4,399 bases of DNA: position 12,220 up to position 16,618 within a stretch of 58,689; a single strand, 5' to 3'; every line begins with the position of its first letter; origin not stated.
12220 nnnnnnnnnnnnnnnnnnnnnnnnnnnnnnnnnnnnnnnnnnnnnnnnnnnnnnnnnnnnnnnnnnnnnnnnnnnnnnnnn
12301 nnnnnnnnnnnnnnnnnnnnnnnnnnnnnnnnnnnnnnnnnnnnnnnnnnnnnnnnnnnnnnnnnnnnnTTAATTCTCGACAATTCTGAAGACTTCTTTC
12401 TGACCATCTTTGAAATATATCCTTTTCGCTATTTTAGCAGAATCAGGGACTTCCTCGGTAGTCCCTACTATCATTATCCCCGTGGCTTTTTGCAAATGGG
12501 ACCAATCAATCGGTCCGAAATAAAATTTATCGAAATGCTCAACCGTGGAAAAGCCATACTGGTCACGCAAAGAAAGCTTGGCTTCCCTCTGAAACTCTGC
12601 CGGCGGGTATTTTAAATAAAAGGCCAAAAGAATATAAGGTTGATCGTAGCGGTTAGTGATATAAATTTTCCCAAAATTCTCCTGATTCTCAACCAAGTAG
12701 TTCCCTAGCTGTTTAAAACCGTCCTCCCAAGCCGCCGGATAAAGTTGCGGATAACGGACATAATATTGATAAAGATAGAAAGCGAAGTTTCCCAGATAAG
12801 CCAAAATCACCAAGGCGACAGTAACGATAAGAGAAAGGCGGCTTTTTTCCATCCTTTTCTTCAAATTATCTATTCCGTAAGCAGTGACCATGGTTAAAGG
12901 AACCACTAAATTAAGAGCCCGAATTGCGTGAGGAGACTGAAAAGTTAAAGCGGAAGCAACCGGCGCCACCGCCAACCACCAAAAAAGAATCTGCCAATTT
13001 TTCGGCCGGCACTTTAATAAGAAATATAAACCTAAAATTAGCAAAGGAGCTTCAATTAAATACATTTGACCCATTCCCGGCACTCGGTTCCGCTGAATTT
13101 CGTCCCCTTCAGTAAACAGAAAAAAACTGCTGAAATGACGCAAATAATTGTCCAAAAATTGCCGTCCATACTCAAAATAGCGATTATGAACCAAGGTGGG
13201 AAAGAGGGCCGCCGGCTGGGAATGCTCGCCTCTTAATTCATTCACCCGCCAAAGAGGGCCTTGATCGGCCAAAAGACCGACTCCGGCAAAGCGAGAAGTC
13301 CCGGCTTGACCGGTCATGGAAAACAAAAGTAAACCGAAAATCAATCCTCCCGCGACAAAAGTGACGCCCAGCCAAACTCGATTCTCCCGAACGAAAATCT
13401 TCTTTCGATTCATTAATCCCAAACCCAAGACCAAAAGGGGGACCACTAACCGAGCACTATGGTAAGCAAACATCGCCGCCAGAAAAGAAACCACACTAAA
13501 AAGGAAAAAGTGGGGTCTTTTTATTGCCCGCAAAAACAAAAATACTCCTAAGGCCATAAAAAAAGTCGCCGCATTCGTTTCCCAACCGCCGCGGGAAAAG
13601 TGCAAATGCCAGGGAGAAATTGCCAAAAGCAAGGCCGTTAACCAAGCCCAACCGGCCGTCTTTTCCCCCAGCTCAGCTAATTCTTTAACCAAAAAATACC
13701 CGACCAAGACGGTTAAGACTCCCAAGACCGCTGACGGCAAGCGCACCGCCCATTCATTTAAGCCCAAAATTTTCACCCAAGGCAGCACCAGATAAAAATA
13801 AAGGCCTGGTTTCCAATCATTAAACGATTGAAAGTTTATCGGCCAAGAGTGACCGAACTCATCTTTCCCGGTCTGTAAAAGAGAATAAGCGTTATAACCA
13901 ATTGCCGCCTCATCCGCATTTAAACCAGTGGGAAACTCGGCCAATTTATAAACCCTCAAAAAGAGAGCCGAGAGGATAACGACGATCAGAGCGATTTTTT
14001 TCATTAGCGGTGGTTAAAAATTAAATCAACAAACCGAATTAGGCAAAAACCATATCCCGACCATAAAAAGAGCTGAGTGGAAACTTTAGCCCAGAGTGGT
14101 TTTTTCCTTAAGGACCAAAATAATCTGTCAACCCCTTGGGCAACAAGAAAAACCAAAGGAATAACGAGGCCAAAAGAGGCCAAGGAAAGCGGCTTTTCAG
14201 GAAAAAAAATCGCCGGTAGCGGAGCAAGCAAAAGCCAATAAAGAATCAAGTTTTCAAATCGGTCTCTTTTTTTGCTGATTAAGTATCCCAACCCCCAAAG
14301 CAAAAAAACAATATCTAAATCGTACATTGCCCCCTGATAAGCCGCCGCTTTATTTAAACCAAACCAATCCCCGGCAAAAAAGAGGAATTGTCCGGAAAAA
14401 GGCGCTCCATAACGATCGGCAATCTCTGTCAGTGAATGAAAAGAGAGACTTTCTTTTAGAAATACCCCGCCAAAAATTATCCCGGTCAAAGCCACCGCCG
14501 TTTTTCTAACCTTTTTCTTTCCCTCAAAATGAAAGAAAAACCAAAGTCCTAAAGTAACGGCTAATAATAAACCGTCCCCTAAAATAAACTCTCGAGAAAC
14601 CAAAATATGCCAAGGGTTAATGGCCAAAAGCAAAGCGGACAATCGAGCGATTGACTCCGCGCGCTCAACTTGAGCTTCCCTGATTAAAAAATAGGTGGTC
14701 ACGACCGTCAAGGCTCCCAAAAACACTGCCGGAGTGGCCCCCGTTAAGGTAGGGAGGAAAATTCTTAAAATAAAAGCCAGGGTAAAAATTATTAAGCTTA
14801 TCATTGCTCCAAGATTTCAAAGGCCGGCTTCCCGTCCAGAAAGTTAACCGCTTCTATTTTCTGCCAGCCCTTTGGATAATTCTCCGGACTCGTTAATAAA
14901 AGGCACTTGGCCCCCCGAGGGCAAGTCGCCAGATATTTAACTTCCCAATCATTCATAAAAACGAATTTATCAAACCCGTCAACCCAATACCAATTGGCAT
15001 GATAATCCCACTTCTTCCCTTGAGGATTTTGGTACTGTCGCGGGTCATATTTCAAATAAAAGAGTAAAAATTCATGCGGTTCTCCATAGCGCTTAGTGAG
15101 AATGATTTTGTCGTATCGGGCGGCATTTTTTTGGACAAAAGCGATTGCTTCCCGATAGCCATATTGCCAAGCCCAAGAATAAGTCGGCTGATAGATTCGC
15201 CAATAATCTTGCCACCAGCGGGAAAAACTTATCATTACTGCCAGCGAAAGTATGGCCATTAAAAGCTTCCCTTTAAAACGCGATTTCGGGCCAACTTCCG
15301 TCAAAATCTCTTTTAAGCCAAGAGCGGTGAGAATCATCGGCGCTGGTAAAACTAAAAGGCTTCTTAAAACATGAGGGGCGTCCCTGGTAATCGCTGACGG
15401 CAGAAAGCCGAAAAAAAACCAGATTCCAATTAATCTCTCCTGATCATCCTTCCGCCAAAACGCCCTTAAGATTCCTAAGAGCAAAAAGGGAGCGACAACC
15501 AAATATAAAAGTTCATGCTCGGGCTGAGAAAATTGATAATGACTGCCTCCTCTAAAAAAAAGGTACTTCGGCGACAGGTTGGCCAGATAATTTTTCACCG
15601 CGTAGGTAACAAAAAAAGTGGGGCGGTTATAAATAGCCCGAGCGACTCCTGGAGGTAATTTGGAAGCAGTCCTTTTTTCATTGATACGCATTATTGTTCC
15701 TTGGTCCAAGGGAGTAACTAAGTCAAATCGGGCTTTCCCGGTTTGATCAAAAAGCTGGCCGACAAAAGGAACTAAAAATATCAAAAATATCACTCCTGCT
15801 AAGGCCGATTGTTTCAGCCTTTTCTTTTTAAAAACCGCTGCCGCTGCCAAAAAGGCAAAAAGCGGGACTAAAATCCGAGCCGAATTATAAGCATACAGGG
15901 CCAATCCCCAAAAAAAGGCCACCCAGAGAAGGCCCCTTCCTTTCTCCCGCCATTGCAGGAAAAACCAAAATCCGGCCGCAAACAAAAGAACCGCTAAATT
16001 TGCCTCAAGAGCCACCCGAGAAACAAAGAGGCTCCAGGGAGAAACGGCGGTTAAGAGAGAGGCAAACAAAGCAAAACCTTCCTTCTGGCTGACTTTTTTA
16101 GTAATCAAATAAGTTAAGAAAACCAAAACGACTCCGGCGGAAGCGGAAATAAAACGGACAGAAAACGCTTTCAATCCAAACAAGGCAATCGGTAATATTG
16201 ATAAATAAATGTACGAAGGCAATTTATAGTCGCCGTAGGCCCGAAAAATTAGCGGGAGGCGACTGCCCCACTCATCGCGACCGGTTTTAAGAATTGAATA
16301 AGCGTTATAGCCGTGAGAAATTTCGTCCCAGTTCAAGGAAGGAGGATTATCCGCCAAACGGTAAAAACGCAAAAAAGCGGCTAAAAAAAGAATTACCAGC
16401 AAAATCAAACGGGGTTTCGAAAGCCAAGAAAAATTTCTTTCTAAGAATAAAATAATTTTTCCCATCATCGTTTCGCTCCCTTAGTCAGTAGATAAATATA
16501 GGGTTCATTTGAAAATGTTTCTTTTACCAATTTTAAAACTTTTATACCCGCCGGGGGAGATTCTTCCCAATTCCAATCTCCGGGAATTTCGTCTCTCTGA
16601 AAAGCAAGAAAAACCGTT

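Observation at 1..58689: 58-kb one-strand glycosylation super-locus with 24 GT-C-like membrane proteins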

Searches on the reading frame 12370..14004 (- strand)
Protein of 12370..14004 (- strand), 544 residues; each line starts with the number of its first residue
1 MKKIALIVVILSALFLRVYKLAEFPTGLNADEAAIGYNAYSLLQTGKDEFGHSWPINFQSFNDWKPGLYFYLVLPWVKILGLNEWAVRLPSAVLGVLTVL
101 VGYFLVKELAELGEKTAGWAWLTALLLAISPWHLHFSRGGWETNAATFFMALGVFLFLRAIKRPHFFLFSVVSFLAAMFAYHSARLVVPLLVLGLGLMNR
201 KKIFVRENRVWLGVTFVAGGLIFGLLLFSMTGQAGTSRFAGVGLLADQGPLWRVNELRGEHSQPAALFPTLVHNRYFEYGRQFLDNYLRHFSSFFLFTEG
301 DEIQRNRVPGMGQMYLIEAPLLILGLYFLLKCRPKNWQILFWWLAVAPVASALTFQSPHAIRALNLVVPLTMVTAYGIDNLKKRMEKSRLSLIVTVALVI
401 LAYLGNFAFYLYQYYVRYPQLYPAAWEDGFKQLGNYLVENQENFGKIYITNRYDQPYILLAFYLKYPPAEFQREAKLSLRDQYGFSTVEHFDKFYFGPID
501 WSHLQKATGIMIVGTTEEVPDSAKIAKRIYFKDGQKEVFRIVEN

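Call 5: search_protein_families(library=pfam, proteins=[window:12370-14004:-], max_evalue=0.01)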
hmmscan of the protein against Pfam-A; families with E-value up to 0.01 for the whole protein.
window:12370-14004:- (544 aa): 4 families
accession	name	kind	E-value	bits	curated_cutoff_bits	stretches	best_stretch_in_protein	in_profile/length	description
PF13231.12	PMT_2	-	1.7e-08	35.3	26.1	1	66-217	3-150/160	Dolichyl-phosphate-mannose-protein mannosyltransferase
PF02366.24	PMT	-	1.5e-05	25.2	22.7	1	80-176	78-170/245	Dolichyl-phosphate-mannose-protein mannosyltransferase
PF02118.27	Srg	-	0.00015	22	22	1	347-420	164-237/275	Srg family chemoreceptor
PF24124.1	YphA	-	0.00046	20.4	28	1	122-187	30-94/198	YphA-like integral membrane protein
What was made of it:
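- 12370..14004 (-): g12, GT-C family F1 (PMT_2, GT39/83-like). PMT_2 at 35.3 bits and PMT at 25.2 bits (call 5).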

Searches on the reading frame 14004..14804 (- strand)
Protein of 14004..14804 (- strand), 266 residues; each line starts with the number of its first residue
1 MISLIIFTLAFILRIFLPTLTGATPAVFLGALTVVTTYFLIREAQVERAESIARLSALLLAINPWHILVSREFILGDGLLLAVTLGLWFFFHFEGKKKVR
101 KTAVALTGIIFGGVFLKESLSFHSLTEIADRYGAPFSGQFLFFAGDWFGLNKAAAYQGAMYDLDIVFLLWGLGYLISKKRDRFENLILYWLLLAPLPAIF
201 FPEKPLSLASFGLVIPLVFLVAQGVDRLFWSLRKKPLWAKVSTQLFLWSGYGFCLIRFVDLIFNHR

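Call 5: search_protein_families(library=pfam, proteins=[window:14004-14804:-], max_evalue=0.01)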
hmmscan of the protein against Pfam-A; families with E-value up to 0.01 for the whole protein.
window:14004-14804:- (266 aa): 0 families

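Call 13: search_protein_families(library=pfam, proteins=[window:14004-14804:-], max_evalue=10)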
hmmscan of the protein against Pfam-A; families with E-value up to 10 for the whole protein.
window:14004-14804:- (266 aa): 1 family
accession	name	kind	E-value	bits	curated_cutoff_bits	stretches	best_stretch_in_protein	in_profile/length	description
PF13231.12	PMT_2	-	0.012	16.2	26.1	1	7-116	8-113/160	Dolichyl-phosphate-mannose-protein mannosyltransferase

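Call 14: search_protein_families(library=ncbifam, proteins=[window:14004-14804:-], max_evalue=1)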
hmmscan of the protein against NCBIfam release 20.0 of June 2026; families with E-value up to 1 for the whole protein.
window:14004-14804:- (266 aa): 2 families
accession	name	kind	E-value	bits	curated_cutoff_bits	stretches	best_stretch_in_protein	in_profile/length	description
NF041635.1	STM3941_fam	subfamily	0.037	13.9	40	1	73-114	6-47/157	STM3941 family protein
NF009411.0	PRK12772.1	equivalog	0.41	9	739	1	1-60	12-68/610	fused FliR family export protein/FlhB family type III secretion system protein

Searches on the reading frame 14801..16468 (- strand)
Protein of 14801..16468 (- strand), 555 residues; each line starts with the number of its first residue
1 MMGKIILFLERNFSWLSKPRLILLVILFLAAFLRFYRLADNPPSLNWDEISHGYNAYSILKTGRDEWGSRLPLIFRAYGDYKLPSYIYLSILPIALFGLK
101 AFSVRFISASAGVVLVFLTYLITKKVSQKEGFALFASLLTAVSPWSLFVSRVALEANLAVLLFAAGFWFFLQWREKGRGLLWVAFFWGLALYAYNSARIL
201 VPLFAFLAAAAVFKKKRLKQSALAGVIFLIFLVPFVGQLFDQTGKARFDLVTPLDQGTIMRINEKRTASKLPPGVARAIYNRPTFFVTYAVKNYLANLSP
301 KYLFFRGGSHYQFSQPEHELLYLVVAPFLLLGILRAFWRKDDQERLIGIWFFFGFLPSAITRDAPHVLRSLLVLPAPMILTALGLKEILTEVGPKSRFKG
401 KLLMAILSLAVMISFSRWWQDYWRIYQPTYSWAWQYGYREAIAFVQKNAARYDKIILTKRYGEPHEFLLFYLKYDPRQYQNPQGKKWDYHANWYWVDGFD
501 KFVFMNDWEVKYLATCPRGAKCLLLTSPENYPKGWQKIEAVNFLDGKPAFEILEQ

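Call 5: search_protein_families(library=pfam, proteins=[window:14801-16468:-], max_evalue=0.01)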
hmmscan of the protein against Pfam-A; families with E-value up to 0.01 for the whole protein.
window:14801-16468:- (555 aa): 2 families
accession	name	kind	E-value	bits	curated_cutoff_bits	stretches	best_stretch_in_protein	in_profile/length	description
PF13231.12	PMT_2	-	2e-09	38.3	26.1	1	88-235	8-157/160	Dolichyl-phosphate-mannose-protein mannosyltransferase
PF02366.24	PMT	-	5.2e-07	29.9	22.7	1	26-206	3-186/245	Dolichyl-phosphate-mannose-protein mannosyltransferase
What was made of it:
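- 14801..16468 (-): g14, GT-C family F1. PMT_2 at 38.3 bits and PMT at 29.9 bits (call 5).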
